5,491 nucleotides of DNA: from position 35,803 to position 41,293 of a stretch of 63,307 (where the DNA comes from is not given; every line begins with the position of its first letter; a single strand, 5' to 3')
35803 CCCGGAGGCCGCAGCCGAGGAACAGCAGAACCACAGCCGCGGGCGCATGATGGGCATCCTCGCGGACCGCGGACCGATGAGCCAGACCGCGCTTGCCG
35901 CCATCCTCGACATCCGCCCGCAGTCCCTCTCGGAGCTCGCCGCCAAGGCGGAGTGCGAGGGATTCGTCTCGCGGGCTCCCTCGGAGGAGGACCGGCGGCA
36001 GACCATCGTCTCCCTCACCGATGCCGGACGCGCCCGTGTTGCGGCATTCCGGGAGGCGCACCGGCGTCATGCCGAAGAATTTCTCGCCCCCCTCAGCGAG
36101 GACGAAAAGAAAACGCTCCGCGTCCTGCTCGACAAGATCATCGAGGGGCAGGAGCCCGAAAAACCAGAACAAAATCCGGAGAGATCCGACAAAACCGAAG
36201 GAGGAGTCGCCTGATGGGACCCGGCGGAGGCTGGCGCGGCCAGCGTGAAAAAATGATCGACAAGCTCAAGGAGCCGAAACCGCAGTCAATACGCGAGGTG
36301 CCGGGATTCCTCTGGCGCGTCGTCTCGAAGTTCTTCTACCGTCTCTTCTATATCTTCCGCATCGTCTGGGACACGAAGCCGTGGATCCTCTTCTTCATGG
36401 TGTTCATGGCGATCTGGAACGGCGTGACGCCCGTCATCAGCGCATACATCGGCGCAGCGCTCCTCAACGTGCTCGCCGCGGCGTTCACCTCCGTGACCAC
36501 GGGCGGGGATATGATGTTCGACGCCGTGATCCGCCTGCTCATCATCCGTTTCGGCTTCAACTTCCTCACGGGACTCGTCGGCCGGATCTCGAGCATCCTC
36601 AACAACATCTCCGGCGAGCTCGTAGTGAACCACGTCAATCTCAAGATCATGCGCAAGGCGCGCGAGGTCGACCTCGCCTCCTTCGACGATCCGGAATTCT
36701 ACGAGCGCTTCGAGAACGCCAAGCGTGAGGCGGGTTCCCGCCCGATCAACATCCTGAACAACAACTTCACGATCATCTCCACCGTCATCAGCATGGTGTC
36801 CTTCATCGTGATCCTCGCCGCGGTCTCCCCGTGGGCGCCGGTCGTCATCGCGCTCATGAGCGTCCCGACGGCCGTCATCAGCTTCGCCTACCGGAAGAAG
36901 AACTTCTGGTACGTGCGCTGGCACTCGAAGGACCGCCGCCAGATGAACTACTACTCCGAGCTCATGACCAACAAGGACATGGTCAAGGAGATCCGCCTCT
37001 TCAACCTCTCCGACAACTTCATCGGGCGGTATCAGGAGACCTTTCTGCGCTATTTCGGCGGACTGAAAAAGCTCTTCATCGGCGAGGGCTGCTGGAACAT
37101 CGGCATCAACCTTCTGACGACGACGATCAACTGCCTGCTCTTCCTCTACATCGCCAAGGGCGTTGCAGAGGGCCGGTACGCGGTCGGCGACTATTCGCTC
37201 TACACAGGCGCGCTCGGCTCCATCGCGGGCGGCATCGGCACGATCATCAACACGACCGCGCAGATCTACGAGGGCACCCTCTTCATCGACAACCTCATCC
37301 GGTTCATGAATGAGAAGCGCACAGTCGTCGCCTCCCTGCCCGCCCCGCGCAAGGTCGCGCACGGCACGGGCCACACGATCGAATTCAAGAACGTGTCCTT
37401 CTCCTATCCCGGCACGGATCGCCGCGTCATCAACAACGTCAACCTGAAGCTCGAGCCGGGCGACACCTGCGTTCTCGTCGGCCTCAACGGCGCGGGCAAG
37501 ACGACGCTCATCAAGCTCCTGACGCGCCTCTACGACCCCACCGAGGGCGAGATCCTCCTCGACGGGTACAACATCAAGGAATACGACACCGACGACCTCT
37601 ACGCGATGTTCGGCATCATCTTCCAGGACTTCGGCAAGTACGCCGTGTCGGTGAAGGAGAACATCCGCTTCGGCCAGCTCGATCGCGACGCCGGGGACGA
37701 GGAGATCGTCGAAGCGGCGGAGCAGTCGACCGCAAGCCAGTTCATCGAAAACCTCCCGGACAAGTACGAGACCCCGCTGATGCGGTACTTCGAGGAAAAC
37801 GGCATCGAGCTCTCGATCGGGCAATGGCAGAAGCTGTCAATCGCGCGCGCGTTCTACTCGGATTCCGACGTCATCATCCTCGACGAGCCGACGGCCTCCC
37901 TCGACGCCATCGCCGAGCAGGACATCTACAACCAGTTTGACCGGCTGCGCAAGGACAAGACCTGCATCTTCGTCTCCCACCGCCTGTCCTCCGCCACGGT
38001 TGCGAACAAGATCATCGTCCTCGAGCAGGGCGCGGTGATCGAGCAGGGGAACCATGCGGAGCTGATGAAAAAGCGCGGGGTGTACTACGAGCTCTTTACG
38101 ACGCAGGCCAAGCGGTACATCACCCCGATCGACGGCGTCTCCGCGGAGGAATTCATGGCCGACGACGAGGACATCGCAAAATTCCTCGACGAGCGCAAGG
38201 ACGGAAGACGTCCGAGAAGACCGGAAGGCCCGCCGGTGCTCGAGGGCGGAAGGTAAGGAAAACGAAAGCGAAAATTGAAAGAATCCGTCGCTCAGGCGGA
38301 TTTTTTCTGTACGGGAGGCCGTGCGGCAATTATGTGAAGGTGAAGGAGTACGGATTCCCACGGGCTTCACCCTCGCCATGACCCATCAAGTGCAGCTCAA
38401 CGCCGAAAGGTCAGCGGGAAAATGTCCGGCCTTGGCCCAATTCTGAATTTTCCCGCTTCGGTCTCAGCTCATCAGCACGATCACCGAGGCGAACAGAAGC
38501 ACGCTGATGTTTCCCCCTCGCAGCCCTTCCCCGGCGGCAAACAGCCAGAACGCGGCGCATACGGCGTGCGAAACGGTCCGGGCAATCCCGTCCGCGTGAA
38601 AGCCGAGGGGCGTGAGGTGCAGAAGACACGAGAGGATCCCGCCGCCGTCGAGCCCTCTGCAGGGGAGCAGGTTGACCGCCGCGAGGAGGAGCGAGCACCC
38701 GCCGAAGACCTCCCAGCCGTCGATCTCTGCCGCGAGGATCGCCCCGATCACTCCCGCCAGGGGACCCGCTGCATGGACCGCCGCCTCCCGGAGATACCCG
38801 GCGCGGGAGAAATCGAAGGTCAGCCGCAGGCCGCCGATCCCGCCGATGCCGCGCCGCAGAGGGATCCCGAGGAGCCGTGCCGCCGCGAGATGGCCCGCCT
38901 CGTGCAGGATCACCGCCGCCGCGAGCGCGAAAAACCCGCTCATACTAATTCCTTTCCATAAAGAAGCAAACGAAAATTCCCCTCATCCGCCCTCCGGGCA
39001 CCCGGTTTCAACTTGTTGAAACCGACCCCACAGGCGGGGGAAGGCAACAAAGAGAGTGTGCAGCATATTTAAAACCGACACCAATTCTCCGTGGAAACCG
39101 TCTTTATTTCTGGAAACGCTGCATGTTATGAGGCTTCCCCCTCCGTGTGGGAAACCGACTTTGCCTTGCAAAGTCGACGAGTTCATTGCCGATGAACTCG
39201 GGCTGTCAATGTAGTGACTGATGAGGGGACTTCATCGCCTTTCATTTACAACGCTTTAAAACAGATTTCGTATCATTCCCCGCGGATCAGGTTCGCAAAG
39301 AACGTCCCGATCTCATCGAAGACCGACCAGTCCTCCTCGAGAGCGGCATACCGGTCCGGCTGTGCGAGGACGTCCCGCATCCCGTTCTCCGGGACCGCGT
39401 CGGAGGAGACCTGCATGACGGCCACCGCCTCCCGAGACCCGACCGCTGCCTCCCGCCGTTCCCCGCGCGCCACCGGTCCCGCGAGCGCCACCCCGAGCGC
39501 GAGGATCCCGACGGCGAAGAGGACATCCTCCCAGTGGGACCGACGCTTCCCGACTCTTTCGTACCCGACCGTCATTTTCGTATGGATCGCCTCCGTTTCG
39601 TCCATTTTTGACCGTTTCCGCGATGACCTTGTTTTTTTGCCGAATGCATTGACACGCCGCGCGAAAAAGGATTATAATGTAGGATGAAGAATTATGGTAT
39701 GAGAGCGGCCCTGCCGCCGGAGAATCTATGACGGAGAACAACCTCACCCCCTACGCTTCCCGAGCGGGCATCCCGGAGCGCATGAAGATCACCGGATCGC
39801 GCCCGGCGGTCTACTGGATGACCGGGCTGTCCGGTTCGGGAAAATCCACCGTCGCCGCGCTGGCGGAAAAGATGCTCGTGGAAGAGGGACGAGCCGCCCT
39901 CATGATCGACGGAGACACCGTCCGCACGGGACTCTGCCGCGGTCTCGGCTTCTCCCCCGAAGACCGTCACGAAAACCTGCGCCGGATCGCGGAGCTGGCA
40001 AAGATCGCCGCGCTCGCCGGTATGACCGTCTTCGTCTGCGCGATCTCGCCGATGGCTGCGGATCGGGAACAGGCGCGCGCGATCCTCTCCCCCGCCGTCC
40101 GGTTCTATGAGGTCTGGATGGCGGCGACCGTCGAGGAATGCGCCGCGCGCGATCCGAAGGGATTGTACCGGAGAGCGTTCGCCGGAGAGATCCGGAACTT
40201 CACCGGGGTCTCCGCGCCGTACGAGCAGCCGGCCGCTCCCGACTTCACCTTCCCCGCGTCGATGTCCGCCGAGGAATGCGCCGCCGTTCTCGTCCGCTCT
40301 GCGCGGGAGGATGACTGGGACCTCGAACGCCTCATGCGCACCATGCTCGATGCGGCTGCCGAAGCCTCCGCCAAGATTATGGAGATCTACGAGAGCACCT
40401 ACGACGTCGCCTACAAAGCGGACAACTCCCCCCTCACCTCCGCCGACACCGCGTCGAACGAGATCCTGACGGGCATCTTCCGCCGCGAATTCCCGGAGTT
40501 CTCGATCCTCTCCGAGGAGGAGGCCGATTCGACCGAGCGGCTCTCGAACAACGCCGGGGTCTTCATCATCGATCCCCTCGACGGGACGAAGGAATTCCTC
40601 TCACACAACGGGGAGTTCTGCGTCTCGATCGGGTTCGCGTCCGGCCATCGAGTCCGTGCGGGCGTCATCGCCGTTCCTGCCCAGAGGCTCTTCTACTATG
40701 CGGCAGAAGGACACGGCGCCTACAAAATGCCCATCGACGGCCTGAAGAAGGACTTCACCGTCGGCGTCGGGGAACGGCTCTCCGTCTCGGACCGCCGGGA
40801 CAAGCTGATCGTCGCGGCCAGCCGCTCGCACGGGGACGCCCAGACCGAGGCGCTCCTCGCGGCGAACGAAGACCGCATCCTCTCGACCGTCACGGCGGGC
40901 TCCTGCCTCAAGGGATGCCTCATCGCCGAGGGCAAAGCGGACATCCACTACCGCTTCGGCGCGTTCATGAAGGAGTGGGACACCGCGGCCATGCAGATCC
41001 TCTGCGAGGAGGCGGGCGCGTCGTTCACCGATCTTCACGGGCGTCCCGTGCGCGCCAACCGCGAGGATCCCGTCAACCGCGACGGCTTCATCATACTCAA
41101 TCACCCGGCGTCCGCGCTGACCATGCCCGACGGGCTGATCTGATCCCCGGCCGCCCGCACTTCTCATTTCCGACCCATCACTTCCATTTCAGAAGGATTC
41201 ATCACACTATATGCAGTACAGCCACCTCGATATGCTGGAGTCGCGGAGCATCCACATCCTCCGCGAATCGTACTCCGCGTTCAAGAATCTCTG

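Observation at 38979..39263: Second, inverted copy (copy A) with the same gene-relative placement and helix-preserving divergence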

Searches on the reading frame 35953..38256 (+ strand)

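Call 40: search_protein_families(library=pfam, proteins=[window:35953-38256:+], max_evalue=0.01)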
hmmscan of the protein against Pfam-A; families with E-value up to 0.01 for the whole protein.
window:35953-38256:+ (767 aa): 5 families
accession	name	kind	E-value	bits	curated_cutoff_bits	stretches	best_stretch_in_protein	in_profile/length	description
PF00005.33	ABC_tran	-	1.3e-30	107.2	25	1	494-648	2-137/137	ABC transporter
PF13304.12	AAA_21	-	2.6e-06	28.2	27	0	507-526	3-22/304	AAA domain, putative AbiEii toxin, Type IV TA system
PF00664.28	ABC_membrane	-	2.5e-05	24.5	28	0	146-246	1-94/274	ABC transporter transmembrane region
PF13401.12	AAA_22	-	0.00065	20.5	27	1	506-646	8-93/130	AAA domain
PF13175.12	AAA_15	-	0.0024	18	32.1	1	494-618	15-131/374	AAA ATPase domain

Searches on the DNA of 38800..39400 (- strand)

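Call 5: search_rna_families(source=window, start=38800, end=39400, threshold=evalue, max_evalue=10, show_alignments=3)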
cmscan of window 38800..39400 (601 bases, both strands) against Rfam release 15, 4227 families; matches with E-value up to 10: 4.
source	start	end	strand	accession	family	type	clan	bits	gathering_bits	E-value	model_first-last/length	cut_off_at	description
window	38995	39082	-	RF01930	bxd_2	Gene; lncRNA;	-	16.4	80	0.3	1-91/91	no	Bithoraxoid conserved region 2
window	38811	38873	+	RF01551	TB8Cs4H2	Gene; snRNA; snoRNA; HACA-box;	-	16.4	50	1.6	1-71/71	no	Trypanosomatid snoRNA TB8Cs4H2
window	39005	39022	-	RF01329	CRISPR-DR15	Gene; CRISPR;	-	14.9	36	6.2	1-37/37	no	CRISPR RNA direct repeat element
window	39340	39400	-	RF02242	Xoo5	Gene; sRNA;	-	14.5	50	2.8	63-124/124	5'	Xanthomonadaceae sRNA Xoo5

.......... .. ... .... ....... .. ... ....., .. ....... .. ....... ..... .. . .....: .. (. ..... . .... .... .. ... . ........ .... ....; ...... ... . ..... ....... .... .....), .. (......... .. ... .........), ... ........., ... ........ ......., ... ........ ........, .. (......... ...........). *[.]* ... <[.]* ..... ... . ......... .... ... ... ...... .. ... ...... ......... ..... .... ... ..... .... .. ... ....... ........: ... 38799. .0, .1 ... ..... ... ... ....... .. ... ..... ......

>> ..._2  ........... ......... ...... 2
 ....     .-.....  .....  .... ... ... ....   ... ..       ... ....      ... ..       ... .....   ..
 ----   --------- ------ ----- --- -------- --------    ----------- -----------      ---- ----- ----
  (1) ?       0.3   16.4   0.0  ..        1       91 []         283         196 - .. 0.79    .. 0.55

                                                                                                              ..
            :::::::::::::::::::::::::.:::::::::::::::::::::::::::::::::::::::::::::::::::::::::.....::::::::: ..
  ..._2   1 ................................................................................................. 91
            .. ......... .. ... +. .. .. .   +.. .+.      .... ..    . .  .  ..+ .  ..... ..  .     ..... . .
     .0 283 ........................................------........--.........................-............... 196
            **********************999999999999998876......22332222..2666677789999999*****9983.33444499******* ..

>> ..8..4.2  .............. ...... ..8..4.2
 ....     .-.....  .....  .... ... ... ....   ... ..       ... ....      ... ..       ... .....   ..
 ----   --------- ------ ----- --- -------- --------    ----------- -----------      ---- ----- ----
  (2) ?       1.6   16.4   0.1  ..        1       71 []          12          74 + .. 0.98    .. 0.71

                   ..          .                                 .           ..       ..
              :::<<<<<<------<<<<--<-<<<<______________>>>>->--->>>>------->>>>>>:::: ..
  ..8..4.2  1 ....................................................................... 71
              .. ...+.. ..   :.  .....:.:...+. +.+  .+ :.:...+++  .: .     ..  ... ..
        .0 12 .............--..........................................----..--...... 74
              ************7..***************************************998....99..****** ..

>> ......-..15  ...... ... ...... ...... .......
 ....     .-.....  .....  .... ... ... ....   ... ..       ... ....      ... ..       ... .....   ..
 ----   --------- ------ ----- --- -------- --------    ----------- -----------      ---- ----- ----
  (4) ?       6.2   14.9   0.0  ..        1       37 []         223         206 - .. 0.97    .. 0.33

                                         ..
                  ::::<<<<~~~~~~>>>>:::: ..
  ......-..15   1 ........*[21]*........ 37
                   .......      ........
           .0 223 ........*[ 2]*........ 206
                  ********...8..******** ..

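Call 12: search_dna_similar(query=window:38970-39270:-, collection=phages, mode=distant, max_evalue=0.01)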
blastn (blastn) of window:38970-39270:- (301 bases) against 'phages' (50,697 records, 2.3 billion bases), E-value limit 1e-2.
No match.

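Call 13: search_dna_similar(query=window:38970-39270:-, collection=plasmids, mode=distant, max_evalue=0.01)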
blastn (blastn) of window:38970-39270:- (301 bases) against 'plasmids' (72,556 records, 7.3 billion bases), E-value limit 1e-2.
No match.

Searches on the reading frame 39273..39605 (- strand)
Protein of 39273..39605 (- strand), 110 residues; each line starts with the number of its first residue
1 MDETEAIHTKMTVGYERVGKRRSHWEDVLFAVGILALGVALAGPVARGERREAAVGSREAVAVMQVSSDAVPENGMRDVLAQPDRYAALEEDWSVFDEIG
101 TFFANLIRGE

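Call 16: find_encoding_contigs(protein=window:39273-39605:-, flank=3000, max_places=10)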
Protein window:39273-39605:- (110 aa): 11 contigs read that carry it; 9 places shown.
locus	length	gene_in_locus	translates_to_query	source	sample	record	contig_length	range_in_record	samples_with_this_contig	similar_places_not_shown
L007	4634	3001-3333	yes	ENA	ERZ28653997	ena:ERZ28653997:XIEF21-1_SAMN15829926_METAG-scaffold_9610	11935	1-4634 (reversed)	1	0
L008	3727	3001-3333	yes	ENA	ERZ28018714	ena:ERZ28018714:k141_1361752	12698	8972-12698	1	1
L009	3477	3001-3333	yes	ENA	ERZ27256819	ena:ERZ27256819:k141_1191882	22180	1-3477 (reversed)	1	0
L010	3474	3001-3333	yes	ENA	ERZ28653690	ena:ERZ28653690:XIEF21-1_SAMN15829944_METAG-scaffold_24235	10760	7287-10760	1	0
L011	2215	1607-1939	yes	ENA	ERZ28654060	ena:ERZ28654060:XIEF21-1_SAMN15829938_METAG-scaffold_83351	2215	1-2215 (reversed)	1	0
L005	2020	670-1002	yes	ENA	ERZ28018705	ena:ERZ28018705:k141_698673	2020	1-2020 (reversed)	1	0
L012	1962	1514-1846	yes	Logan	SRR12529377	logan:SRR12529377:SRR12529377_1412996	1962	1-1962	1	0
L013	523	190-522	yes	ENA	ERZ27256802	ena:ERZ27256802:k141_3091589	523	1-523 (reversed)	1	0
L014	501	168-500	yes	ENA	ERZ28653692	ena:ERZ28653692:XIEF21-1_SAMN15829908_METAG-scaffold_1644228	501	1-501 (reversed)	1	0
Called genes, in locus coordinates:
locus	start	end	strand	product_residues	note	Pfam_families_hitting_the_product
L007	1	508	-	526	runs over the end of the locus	PF00009:GTP_EFTU, PF01926:MMR_HSR1 (faint), PF22594:GTP-eEF1A_C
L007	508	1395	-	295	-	PF01507:PAPS_reduct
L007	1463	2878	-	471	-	PF01583:APS_kinase, PF13671:AAA_33 (weak), PF00459:Inositol_P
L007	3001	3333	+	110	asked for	-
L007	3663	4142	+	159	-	PF02163:Peptidase_M50 (faint)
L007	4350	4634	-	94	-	?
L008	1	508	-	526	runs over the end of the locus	PF00009:GTP_EFTU, PF01926:MMR_HSR1 (faint), PF22594:GTP-eEF1A_C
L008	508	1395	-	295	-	PF01507:PAPS_reduct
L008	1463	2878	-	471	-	PF01583:APS_kinase, PF13671:AAA_33 (weak), PF00459:Inositol_P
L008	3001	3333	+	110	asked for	-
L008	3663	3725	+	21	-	?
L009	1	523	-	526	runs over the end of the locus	PF00009:GTP_EFTU, PF01926:MMR_HSR1 (faint), PF22594:GTP-eEF1A_C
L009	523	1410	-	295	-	PF01507:PAPS_reduct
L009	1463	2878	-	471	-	PF01583:APS_kinase, PF13671:AAA_33 (weak), PF00459:Inositol_P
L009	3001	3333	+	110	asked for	-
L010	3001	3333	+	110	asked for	-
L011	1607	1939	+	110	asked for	-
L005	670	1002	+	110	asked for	-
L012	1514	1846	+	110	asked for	-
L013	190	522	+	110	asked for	?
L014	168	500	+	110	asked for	?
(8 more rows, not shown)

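Call 40: search_protein_families(library=pfam, proteins=[window:39273-39605:-], max_evalue=0.01)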
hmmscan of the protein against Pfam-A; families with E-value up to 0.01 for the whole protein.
window:39273-39605:- (110 aa): 0 families

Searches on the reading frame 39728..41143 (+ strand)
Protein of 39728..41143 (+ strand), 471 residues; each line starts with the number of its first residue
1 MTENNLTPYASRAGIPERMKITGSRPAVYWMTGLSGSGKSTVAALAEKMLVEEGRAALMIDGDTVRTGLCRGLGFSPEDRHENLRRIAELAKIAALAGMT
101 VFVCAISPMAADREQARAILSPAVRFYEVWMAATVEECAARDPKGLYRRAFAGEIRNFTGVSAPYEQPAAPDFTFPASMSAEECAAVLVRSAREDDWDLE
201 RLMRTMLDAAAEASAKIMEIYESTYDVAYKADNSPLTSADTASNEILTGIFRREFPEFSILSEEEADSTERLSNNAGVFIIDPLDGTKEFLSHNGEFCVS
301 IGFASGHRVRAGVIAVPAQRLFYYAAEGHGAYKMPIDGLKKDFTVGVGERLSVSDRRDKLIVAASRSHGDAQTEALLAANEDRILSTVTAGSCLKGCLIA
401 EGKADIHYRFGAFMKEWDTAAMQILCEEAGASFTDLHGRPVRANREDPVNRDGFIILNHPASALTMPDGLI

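Call 25: find_related_loci(query=window:39728-41143:+, collection=genome_contigs, flank=10000)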
Query window:39728-41143:+ (471 aa) in genome_contigs; peptide patterns used: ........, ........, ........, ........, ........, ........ (x = any residue, [..] = any of these).
218 stretches matched a pattern; 58 encode a relative of the query (tblastn E <= 1e-3); 58 distinct loci.
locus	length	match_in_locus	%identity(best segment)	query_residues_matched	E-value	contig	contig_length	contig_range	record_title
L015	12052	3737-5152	88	1-471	0e+0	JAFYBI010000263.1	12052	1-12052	MAG: Clostridia bacterium isolate RGIG6935 Sheep_Rumen.Co__c2422865, whole genome shotgun sequence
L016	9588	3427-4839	86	1-471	0e+0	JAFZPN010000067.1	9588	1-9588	MAG: Clostridia bacterium isolate RGIG7980 Water_buffalos_Rumen-1__c406599, whole genome shotgun sequence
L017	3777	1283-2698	85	1-471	0e+0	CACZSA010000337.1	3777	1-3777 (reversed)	MAG: uncultured Ruminococcus sp. isolate RUG12898 genome assembly, contig: RUG12898_asm_337, whole genome shotgun sequen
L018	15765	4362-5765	65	1-466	0e+0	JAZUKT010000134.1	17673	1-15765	MAG: Eubacteriales bacterium isolate T1900045248_TH20190018.MAGScoT_cleanbin_000045 SGB_5697_k141_1488731, whole genome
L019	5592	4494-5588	71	4-368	1e-174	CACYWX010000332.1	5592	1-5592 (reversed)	MAG: uncultured Ruminococcus sp. isolate RUG12348 genome assembly, contig: RUG12348_asm_332, whole genome shotgun sequen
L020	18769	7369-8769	72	4-468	0e+0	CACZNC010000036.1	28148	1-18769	MAG: uncultured Ruminococcus sp. isolate RUG12770 genome assembly, contig: RUG12770_asm_36, whole genome shotgun sequenc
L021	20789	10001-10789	40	190-464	1e-57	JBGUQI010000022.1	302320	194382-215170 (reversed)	MAG: Bacilli bacterium isolate ruminal_MAG_143 ruminal_MAG_143_contig_0022, whole genome shotgun sequence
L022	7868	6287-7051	40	200-464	5e-52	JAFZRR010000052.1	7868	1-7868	MAG: Bacilli bacterium isolate RGIG8036 Water_buffalos_Rumen-1__c1001215, whole genome shotgun sequence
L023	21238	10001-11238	41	1-418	1e-68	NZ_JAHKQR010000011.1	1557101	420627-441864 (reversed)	Aestuariibacter sp. A3R04 A3R04_A3R04, whole genome shotgun sequence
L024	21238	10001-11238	41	1-418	8e-66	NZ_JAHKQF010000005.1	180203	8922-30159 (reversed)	Alteromonas sp. C1M14 C1M14_C1M14_contig_9, whole genome shotgun sequence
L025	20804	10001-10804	38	191-464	7e-40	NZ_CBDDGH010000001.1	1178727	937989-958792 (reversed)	MAG: Shimia sp. isolate 55def827-5203-438c-bc92-c19a9597a467 contig_1, whole genome shotgun sequence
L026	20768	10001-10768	38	191-450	1e-39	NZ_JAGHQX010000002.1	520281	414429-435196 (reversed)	Shimia sp. R10_1 NODE_2_length_520281_cov_29.271437, whole genome shotgun sequence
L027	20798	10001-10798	37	193-464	7e-39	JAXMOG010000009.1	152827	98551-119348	MAG: Pseudoprimorskyibacter sp. isolate EC_MBin.44 ECX_199CoAssmbCtg, whole genome shotgun sequence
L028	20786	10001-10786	38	190-460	3e-38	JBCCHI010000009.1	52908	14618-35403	MAG: Pseudomonadota bacterium isolate P01_B01_bin.63 k141_2502458_length_52908_cov_76.3761, whole genome shotgun sequenc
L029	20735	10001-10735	37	200-454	2e-38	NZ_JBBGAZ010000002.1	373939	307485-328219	Cognatishimia coralii strain D5M38 NODE_2_length_373939_cov_39.171230, whole genome shotgun sequence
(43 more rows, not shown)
